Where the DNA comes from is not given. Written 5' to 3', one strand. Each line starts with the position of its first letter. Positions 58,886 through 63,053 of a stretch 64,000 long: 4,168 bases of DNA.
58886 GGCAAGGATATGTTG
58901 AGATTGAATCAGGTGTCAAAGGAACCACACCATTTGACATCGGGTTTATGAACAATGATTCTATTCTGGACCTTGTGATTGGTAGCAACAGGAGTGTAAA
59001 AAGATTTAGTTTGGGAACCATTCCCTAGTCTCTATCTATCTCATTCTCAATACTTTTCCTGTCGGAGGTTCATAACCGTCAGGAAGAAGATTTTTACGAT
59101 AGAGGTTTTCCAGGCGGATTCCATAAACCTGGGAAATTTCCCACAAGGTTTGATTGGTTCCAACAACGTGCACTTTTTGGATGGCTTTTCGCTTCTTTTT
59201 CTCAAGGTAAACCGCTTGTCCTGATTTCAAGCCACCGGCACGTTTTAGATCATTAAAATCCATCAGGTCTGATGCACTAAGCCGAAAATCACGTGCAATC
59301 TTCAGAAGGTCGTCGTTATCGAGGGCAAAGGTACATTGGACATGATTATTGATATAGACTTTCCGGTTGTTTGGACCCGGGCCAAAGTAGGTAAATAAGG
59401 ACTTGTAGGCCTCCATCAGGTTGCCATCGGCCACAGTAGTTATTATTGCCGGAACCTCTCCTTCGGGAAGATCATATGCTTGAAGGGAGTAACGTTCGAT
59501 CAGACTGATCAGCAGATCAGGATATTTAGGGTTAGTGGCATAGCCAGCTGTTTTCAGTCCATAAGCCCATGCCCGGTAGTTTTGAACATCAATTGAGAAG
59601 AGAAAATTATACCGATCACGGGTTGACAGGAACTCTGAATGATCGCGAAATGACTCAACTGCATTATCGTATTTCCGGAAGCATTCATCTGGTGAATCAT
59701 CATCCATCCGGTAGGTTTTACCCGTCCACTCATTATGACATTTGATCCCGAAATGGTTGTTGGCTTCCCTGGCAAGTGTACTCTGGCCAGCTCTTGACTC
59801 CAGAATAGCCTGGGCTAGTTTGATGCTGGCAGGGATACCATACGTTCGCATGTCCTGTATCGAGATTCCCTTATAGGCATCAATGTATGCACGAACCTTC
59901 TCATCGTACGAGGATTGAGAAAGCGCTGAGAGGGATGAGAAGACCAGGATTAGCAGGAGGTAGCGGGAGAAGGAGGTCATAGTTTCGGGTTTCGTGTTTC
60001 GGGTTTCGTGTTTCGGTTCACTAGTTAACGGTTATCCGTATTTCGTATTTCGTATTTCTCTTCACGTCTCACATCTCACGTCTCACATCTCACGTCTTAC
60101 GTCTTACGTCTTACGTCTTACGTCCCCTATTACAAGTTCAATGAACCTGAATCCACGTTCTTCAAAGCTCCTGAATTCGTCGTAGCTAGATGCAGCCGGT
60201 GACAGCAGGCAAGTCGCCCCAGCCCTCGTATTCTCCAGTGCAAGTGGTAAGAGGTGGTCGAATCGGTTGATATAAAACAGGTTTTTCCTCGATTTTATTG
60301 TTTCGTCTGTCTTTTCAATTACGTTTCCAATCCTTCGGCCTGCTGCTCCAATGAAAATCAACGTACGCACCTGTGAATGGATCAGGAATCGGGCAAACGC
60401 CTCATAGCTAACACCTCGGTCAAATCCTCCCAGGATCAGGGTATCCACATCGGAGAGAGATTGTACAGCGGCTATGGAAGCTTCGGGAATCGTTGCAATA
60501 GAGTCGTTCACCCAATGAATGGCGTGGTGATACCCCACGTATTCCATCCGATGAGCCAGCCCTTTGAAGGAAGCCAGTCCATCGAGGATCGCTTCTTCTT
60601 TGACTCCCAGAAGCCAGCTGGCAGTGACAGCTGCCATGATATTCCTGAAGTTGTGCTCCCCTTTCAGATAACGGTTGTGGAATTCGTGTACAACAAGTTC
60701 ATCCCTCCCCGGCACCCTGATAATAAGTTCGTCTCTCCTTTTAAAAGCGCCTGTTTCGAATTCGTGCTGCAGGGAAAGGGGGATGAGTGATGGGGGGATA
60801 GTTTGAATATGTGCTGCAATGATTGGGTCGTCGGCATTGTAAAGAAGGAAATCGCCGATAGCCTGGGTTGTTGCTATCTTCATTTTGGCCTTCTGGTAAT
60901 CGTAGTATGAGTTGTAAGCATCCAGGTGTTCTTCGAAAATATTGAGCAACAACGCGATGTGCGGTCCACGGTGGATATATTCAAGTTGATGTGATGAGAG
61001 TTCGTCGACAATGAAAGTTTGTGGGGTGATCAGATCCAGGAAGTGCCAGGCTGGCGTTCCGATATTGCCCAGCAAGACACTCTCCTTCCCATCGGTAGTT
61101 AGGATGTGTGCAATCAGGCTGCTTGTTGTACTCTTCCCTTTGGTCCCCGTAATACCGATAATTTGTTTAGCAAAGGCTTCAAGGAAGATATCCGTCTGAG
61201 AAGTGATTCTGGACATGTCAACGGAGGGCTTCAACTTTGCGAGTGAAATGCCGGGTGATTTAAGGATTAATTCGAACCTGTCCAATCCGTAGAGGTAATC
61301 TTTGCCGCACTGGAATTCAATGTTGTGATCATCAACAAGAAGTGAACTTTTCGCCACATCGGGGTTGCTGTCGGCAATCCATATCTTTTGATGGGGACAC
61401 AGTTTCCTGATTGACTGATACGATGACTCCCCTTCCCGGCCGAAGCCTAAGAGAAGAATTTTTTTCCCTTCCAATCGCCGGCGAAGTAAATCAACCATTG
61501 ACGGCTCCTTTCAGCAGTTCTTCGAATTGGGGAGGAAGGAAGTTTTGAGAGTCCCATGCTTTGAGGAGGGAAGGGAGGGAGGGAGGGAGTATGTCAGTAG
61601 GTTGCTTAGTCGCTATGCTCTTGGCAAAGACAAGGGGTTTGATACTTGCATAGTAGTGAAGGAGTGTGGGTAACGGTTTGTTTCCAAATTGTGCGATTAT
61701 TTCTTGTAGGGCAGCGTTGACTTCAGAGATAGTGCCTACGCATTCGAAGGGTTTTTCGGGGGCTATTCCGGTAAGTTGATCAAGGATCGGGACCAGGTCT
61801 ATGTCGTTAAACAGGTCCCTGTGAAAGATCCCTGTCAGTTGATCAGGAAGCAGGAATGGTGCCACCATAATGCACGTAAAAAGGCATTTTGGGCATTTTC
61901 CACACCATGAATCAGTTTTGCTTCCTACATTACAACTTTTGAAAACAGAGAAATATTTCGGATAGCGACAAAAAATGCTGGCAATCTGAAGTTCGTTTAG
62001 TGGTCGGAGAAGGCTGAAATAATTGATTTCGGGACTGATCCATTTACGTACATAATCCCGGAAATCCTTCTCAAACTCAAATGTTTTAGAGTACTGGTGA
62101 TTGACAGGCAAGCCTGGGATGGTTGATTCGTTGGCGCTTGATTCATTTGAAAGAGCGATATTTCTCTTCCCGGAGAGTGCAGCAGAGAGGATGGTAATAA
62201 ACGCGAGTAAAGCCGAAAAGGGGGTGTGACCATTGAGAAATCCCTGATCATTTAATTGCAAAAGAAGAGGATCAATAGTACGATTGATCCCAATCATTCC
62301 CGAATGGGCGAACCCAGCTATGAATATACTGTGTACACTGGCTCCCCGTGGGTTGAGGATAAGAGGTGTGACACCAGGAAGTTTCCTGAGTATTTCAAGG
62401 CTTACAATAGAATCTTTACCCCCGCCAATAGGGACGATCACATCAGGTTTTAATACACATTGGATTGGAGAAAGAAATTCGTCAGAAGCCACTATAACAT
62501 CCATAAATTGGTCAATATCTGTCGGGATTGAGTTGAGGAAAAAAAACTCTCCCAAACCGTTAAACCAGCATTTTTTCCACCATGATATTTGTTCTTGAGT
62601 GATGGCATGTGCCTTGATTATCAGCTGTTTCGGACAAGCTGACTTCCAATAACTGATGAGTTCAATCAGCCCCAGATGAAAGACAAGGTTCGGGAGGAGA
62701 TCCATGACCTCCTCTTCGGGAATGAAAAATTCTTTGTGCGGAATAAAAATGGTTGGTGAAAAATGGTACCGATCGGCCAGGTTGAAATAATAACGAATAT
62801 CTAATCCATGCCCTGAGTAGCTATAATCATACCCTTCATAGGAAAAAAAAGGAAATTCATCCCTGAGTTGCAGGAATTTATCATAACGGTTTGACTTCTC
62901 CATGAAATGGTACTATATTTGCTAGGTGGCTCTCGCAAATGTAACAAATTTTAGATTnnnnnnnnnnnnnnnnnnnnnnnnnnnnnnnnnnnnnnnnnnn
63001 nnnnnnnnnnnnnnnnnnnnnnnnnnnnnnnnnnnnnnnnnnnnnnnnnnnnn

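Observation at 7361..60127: Dispersed family of phase-locked 7-/8-nt drifting tandem arrays occupying short intergenic spacers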

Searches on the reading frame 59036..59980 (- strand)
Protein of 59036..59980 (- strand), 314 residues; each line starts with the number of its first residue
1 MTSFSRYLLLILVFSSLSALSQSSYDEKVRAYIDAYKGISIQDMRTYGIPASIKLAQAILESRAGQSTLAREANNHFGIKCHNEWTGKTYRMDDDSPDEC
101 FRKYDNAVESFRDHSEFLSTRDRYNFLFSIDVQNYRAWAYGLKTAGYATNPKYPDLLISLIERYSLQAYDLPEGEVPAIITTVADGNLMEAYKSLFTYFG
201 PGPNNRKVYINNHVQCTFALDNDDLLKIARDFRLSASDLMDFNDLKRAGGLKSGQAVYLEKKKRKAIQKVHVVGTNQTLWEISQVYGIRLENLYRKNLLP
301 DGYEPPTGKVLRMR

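Call 66: search_protein_families(library=ncbifam, proteins=[window:59036-59980:-], max_evalue=0.01)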
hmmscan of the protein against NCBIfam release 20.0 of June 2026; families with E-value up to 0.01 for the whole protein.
window:59036-59980:- (314 aa): 14 families
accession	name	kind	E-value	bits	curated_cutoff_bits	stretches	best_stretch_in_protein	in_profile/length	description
NF038016.1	sporang_Gsm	equivalog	1.8e-32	113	240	1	29-170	164-316/316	sporangiospore maturation cell wall hydrolase GsmA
TIGR02541.1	flagell_FlgJ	equivalog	3.1e-19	69.9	193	1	23-163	142-292/294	flagellar assembly peptidoglycan hydrolase FlgJ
NF009354.0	PRK12709.1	equivalog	2.8e-14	53.3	456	1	26-163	173-321/323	flagellar rod assembly protein/muramidase FlgJ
NF006360.0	PRK08581.1-2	equivalog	1.6e-11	43.4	605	1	49-171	430-564/709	amidase domain-containing protein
NF009357.0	PRK12712.1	equivalog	1.1e-10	41.4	606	1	27-163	195-341/344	flagellar rod assembly protein/muramidase FlgJ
NF004974.0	PRK06347.1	equivalog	1.9e-10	40.4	701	1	28-247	149-363/592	1,4-beta-N-acetylmuramoylhydrolase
NF009358.0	PRK12713.1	equivalog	4.3e-10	39.6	595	1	46-162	198-324/339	flagellar rod assembly protein/muramidase FlgJ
NF006359.0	PRK08581.1-1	equivalog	4.8e-10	38.8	798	1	48-170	339-472/619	amidase domain-containing protein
NF006361.0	PRK08581.1-3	equivalog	2.4e-09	36.2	839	1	27-193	346-524/652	amidase domain-containing protein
NF006362.0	PRK08581.1-4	equivalog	7.4e-07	28.5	620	1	50-173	258-391/541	amidase domain-containing protein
NF009355.0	PRK12710.1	equivalog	2.7e-05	23.6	358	1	48-161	149-273/291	flagellar rod assembly protein/muramidase FlgJ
NF007681.0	PRK10356.1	equivalog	2.9e-05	23.4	193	1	49-88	149-188/274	protein bax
NF050804.1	CellDivDipMCaul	equivalog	0.00017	20.5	900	1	221-296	140-212/634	cell division endopeptidase DipM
TIGR02907.1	spore_VI_D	equivalog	0.0039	16.8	169.85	0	219-259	304-343/344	stage VI sporulation protein D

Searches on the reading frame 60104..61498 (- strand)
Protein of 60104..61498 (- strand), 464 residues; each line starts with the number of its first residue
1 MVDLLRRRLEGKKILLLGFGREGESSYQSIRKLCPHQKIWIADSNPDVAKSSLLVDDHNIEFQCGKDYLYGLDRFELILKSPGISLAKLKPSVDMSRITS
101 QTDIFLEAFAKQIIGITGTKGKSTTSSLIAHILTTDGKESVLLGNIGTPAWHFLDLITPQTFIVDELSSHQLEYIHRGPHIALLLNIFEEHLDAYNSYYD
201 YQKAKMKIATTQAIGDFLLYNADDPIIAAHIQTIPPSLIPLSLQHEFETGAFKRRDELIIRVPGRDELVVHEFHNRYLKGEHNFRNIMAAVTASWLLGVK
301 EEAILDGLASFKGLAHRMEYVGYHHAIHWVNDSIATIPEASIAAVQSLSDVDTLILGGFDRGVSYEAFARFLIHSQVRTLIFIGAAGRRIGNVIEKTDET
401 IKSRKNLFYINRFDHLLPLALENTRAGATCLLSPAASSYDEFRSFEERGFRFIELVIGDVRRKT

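Call 10: search_protein_families(library=pfam, proteins=[window:60104-61498:-])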
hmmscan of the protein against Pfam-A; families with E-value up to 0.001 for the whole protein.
window:60104-61498:- (464 aa): 2 families
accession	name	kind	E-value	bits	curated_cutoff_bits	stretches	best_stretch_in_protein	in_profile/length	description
PF08245.18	Mur_ligase_M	-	8.7e-22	78.5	24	1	116-293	1-199/200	Mur ligase middle domain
PF02875.26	Mur_ligase_C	-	6.7e-06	27.4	28.4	1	316-435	1-126/127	Mur ligase, glutamate ligase domain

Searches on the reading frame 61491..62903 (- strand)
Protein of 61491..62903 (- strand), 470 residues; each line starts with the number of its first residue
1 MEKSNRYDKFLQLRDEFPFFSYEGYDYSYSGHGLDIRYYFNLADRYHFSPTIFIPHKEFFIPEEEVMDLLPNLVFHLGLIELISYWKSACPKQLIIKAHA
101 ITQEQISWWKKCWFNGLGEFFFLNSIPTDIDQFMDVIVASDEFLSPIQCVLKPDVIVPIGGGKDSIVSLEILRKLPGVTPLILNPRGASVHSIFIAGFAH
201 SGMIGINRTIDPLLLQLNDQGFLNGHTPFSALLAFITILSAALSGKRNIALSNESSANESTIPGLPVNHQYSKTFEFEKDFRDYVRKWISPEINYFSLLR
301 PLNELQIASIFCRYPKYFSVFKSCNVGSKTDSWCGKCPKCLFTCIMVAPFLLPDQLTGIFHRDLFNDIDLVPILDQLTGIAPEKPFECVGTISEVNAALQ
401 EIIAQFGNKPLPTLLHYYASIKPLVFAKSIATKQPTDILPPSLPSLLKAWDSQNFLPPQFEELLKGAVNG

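Call 61: find_encoding_contigs(protein=window:61491-62903:-, flank=10000, max_places=4)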
Protein window:61491-62903:- (470 aa): 9 contigs read that carry it; 2 places shown.
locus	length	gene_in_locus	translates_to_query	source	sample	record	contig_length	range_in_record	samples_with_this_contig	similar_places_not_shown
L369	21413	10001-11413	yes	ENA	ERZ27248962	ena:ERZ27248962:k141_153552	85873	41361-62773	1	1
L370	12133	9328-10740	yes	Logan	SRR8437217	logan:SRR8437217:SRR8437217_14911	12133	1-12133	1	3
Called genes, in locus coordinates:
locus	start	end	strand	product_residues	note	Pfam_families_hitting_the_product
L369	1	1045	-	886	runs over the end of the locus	PF02901:PFL-like, PF01228:Gly_radical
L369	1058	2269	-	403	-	PF06452:CBM9_1, PF16011:CBM9_2 (weak)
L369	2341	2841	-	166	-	-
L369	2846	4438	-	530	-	PF04389:Peptidase_M28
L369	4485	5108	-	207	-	PF00313:CSD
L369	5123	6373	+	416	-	PF00890:FAD_binding_2, PF01134:GIDA (faint), PF01266:DAO (faint), PF03486:HI0933_like, PF07992:Pyr_redox_2 (weak), PF12831:FAD_oxidored, PF13738:Pyr_redox_3 (faint), PF22780:HI0933_like_1st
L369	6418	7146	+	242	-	PF01553:Acyltransferase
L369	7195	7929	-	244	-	-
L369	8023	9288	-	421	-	PF24981:Beta-prop_ATRN-LZTR1 (weak), PF24996:NANM (weak), PF13415:Beta-prop_FBX42, PF24996:NANM (weak), PF24681:Kelch_KLHDC2_KLHL20_DRC7, PF13415:Beta-prop_FBX42, PF24981:Beta-prop_ATRN-LZTR1, PF24996:NANM, +5 more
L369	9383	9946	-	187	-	PF02622:DUF179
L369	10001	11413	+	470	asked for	PF26299:MurL_N, PF26298:MurL_epimerase_C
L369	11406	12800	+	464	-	PF08245:Mur_ligase_M, PF02875:Mur_ligase_C (weak)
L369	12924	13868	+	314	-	PF01832:Glucosaminidase, PF01476:LysM (faint)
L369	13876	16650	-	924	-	-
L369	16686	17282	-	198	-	PF01351:RNase_HII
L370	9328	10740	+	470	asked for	PF26299:MurL_N, PF26298:MurL_epimerase_C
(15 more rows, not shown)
